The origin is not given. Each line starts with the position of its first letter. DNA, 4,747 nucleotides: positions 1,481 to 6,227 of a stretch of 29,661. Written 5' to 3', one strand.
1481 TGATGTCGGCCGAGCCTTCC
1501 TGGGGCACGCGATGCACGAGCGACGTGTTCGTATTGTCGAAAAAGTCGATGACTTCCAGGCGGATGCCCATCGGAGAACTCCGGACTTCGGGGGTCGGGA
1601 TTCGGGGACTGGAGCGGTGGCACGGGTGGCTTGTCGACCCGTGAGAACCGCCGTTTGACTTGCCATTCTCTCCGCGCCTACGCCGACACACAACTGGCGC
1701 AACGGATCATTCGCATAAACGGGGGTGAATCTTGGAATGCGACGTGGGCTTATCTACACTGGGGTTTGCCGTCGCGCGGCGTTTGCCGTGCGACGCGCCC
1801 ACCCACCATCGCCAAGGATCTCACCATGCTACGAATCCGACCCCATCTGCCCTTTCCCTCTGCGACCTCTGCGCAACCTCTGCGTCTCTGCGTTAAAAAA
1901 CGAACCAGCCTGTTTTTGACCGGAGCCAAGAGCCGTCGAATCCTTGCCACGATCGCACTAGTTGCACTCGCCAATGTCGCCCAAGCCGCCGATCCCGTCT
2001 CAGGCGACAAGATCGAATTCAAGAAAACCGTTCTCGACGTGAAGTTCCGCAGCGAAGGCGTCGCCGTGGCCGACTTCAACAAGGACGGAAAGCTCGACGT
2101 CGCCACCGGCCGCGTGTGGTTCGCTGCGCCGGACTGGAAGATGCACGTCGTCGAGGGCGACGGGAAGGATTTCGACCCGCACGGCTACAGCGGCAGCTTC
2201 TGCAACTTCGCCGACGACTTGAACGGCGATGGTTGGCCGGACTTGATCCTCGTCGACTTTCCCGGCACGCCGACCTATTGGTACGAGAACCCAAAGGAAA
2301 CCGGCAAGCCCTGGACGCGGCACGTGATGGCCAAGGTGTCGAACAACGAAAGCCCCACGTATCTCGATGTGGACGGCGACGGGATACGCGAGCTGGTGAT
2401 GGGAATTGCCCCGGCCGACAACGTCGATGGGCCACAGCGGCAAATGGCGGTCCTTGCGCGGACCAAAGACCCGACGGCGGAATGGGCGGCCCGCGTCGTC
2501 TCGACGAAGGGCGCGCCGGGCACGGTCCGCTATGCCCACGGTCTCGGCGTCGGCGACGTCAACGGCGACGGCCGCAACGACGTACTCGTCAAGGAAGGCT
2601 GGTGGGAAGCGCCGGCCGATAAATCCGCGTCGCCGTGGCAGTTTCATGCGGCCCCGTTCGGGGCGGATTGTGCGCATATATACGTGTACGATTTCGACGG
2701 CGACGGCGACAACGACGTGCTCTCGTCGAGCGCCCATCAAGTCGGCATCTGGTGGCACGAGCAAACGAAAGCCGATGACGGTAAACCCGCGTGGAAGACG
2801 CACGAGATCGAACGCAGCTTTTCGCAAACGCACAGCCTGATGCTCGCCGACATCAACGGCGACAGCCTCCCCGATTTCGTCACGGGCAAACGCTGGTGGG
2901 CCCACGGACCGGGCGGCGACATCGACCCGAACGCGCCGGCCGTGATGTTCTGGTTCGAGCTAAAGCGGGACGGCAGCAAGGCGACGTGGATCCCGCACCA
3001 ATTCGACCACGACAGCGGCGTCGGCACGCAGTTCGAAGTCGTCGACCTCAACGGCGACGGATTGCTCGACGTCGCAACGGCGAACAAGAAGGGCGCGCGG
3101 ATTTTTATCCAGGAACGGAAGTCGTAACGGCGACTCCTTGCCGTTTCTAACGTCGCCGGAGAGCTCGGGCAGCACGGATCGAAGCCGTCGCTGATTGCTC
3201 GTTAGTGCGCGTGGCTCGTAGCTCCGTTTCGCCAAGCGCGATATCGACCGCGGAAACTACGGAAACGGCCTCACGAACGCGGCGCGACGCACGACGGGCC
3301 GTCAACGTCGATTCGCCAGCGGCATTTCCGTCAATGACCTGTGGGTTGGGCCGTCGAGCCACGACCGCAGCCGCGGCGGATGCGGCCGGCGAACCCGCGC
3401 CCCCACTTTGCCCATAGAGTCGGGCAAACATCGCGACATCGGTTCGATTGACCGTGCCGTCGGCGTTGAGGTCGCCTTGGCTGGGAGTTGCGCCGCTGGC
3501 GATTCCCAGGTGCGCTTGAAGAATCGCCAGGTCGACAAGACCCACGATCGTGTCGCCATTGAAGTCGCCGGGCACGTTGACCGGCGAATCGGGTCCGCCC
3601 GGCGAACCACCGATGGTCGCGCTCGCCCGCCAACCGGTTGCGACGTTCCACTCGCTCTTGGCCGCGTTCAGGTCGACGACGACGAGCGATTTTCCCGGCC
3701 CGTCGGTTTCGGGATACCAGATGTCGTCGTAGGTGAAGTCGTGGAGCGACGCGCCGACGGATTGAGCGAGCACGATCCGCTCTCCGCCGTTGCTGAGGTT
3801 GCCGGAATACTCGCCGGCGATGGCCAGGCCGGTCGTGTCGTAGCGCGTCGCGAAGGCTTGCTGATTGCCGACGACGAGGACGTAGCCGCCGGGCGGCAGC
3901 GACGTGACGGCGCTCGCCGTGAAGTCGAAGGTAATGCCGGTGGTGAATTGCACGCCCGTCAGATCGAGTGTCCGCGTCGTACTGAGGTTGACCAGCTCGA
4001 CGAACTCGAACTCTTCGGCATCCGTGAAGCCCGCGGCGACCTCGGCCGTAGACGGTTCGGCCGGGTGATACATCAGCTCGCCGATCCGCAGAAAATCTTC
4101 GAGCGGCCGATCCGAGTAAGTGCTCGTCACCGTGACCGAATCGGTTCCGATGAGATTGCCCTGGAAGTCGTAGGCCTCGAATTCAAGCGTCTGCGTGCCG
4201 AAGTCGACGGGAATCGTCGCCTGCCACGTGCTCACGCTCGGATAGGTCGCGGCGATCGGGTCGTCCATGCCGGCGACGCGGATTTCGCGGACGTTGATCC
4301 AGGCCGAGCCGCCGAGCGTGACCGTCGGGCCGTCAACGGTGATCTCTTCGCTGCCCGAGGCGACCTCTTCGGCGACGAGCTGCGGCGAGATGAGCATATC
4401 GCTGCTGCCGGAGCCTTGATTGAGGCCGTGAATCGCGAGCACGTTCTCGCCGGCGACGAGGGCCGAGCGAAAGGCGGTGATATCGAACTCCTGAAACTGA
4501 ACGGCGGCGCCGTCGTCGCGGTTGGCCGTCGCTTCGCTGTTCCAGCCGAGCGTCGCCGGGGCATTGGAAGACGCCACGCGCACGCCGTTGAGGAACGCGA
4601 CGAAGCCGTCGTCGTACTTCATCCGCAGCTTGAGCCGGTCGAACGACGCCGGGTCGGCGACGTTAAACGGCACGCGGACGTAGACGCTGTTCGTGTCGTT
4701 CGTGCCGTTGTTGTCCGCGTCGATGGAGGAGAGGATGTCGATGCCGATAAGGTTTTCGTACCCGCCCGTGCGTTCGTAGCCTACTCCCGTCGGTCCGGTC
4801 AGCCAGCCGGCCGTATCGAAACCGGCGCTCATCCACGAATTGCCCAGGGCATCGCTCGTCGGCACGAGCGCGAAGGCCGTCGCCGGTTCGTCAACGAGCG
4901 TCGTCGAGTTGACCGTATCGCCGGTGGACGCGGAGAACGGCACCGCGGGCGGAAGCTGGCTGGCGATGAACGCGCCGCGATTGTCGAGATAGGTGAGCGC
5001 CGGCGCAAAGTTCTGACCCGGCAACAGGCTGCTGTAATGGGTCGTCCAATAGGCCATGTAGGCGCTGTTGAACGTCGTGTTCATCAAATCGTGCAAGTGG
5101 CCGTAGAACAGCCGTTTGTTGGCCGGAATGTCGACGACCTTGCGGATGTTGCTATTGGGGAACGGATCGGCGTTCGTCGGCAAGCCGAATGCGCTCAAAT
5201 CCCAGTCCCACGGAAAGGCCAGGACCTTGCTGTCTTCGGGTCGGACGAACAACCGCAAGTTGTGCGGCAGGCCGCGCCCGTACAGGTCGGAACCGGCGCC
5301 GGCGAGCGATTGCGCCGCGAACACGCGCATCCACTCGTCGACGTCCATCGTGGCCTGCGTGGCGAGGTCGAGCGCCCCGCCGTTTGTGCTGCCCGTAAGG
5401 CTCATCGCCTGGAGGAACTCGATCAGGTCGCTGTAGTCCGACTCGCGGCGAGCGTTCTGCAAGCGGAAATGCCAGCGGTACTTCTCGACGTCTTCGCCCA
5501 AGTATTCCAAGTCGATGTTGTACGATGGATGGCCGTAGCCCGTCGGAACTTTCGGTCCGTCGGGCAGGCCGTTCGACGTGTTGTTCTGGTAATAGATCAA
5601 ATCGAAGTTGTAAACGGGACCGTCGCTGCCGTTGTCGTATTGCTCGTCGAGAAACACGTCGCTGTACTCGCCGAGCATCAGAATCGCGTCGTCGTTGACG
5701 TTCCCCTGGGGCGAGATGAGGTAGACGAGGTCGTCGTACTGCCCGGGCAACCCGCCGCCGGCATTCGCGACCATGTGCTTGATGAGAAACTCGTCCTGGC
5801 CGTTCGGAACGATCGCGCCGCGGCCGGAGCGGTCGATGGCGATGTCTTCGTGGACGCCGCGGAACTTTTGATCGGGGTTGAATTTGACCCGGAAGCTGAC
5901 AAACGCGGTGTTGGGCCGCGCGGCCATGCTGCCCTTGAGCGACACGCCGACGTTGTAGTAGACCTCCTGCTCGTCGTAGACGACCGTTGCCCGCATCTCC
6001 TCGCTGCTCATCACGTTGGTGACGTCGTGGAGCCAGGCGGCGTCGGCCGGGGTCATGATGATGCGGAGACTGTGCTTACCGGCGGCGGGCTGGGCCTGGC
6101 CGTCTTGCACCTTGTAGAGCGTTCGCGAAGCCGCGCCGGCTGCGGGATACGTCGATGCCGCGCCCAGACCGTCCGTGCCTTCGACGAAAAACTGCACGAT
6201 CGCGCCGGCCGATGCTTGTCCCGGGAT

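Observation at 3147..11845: Divergent pair: LTD/CotH/dockerin giant protein and a PEP-CTERM anchor protein sharing a private ~150-aa YGNSNSW module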

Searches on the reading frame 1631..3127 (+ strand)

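Call 8: search_protein_families(library=pfam, proteins=[window:1631-3127:+], max_evalue=0.01)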
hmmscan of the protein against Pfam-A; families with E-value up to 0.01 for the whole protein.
window:1631-3127:+ (498 aa): 3 families
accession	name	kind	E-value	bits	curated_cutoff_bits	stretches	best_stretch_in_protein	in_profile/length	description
PF13517.12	FG-GAP_3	-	3.1e-36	124.2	26.9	4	196-256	1-60/61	FG-GAP-like repeat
PF01839.29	FG-GAP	-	1.7e-24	85.7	22.1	3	144-160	5-21/37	FG-GAP repeat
PF12256.14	TcdB_toxin_midN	-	0.0028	17.4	24.8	0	465-484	27-46/181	Insecticide toxin TcdB middle/N-terminal region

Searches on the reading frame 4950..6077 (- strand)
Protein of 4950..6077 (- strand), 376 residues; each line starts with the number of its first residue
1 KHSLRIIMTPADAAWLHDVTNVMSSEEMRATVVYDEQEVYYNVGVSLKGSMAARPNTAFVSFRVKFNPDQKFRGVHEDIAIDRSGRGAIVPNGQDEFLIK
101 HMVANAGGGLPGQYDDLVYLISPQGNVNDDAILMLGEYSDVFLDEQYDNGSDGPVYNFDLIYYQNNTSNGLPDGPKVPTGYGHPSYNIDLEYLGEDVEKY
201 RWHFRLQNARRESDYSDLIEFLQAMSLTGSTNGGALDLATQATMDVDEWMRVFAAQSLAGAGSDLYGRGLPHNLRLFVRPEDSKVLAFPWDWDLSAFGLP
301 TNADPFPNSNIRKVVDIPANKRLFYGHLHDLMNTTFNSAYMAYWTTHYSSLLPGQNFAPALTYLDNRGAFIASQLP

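Call 33: search_solved_structures(query=window:4950-6077:-, max_evalue=1, show_alignments=2)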
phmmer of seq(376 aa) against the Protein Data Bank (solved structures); distinct sequences matched with E-value up to 1: 0.
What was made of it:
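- Tried and rejected: phmmer of the CotH region against PDB found nothing (call 33).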

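Call 37: search_solved_structures(query=A2, max_evalue=1, show_alignments=1)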
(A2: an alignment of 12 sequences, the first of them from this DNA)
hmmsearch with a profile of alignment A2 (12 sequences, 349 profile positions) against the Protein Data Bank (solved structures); distinct sequences matched with E-value up to 1: 2.
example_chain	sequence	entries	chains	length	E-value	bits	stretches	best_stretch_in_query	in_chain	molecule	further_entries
5jd9_A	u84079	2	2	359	9.6e-07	31.3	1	186-319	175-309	Spore coat protein H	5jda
6htn_A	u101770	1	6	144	0.075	15.2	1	229-280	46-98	Fucose-binding lectin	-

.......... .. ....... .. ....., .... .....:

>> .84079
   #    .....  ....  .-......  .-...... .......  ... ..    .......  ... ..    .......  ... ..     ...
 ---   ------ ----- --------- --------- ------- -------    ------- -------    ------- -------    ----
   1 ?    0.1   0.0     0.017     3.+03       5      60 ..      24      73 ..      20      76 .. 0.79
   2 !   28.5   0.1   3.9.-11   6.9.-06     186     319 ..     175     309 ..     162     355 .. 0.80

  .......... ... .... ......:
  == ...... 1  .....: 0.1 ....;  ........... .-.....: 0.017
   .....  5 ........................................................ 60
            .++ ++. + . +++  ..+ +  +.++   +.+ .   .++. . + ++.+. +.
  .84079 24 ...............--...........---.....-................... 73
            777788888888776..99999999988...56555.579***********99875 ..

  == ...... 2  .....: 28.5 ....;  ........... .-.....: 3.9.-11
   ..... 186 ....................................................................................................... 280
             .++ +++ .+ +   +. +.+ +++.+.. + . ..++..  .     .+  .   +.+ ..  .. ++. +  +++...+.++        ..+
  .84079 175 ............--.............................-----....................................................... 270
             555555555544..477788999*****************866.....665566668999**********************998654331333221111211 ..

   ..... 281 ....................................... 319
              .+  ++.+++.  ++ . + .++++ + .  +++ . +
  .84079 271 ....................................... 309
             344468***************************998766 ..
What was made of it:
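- On CotH atypical kinase family (PF08757): A profile of 12 orthologs hits 5jd9 at E 9.6e-7 (call 37).
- Tried and rejected: A profile of orthologs was required (call 37).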

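Call 55: find_related_loci(query=A2, collection=metagenome_contigs, flank=10000)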
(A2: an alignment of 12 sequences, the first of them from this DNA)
Query A2 (353 aa) in metagenome_contigs; peptide patterns used: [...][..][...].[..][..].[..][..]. (x = any residue, [..] = any of these).
179 stretches matched a pattern; 137 encode a relative of the query (tblastn E <= 1e-3); the best 80 are kept; 80 distinct loci.
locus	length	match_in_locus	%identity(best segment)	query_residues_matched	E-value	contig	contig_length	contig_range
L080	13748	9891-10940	44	1-353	9e-95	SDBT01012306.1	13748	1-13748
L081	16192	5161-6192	44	1-353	1e-92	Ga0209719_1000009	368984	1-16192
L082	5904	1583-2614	44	1-353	2e-92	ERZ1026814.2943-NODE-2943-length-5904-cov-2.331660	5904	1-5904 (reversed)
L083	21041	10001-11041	44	1-353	2e-91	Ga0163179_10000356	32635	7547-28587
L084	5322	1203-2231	45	1-353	2e-91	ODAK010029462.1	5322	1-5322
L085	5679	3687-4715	45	1-353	5e-91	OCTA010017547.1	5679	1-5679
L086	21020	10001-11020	45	1-353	2e-90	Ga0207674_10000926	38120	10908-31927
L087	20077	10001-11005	44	1-353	3e-86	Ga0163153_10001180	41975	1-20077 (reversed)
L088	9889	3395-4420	42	1-352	1e-85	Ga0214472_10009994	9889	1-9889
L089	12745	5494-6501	42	1-353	2e-84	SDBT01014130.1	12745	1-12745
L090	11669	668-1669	41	1-353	2e-83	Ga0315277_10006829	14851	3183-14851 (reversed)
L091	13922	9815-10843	42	1-353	3e-83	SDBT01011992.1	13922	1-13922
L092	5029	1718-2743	41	1-351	1e-82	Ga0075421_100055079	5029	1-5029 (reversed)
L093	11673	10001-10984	40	8-352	2e-79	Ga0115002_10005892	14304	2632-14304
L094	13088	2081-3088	41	7-353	1e-78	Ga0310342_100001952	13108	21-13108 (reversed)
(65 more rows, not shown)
